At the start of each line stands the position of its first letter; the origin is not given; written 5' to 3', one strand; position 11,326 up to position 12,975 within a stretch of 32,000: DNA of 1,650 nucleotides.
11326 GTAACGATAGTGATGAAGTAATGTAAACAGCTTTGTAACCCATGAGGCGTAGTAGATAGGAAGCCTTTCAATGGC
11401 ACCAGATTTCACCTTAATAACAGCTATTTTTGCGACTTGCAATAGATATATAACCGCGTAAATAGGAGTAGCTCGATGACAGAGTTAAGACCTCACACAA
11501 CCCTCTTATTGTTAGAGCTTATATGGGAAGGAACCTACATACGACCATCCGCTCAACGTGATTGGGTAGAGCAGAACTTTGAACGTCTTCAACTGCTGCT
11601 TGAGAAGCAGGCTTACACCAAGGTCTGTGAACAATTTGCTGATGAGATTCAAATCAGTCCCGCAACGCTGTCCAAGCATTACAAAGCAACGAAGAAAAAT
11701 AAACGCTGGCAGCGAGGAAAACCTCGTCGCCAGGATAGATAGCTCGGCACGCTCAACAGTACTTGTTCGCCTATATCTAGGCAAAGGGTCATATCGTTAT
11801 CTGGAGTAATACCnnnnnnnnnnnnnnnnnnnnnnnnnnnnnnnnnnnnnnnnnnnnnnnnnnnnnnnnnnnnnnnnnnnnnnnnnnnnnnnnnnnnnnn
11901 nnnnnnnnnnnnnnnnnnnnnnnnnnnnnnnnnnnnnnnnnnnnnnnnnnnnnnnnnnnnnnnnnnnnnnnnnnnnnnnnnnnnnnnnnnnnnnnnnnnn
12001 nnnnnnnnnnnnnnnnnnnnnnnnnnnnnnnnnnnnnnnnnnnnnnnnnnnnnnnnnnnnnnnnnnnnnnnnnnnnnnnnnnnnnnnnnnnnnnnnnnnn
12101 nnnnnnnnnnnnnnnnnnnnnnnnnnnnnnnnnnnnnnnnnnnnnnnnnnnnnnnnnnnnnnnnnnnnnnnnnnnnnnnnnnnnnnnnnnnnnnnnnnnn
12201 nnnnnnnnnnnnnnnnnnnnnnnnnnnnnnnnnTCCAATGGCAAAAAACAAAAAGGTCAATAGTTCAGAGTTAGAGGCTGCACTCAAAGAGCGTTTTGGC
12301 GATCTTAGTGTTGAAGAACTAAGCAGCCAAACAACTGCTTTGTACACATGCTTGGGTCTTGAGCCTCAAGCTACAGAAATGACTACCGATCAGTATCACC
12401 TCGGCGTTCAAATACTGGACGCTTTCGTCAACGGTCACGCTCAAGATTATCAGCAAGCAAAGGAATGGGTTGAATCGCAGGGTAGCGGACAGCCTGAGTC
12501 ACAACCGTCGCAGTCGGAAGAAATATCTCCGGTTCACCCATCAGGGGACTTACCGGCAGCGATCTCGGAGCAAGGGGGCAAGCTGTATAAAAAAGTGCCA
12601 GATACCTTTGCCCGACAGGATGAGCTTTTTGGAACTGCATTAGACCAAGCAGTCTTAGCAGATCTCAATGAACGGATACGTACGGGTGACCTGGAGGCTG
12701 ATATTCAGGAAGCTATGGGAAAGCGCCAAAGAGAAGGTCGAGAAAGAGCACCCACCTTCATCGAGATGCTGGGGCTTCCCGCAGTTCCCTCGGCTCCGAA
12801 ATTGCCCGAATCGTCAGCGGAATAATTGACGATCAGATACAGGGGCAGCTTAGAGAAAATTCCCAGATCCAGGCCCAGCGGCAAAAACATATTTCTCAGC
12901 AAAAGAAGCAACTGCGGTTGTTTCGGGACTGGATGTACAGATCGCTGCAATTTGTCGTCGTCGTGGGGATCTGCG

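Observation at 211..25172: A bipartite ~37-nt motif heads seven transcription units and defines a possible element-wide regulon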

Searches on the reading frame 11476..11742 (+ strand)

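Call 6: search_protein_families(library=pfam, proteins=[window:11476-11742:+], max_evalue=0.01)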
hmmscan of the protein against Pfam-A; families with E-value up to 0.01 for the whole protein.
window:11476-11742:+ (88 aa): 0 families

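Call 27: search_protein_families(library=ncbifam, proteins=[window:11476-11742:+], max_evalue=0.1)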
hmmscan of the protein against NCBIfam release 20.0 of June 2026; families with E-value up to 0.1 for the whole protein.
window:11476-11742:+ (88 aa): 0 families

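Call 28: search_protein_families(library=phrogs, proteins=[window:11476-11742:+], max_evalue=0.1)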
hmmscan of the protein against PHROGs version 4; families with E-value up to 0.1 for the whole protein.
window:11476-11742:+ (88 aa): 1 family
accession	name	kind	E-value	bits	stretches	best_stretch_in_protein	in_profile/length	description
phrog_12540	-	unknown function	0.0029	18.8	1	32-78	26-69/153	-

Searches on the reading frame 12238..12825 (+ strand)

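Call 6: search_protein_families(library=pfam, proteins=[window:12238-12825:+], max_evalue=0.01)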
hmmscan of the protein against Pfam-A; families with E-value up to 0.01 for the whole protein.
window:12238-12825:+ (195 aa): 0 families

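Call 27: search_protein_families(library=ncbifam, proteins=[window:12238-12825:+], max_evalue=0.1)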
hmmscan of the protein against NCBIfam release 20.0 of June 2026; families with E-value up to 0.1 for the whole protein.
window:12238-12825:+ (195 aa): 1 family
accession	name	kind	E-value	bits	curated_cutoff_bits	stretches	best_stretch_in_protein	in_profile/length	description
NF008509.0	PRK11426.1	equivalog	0.054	13.5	243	0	58-85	6-33/132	hypothetical protein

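Call 28: search_protein_families(library=phrogs, proteins=[window:12238-12825:+], max_evalue=0.1)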
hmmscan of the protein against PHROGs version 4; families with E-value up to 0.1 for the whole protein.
window:12238-12825:+ (195 aa): 0 families

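Call 51: search_protein_families(library=pfam, proteins=[window:12238-12825:+], max_evalue=10)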
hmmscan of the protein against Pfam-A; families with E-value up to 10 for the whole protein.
window:12238-12825:+ (195 aa): 0 families
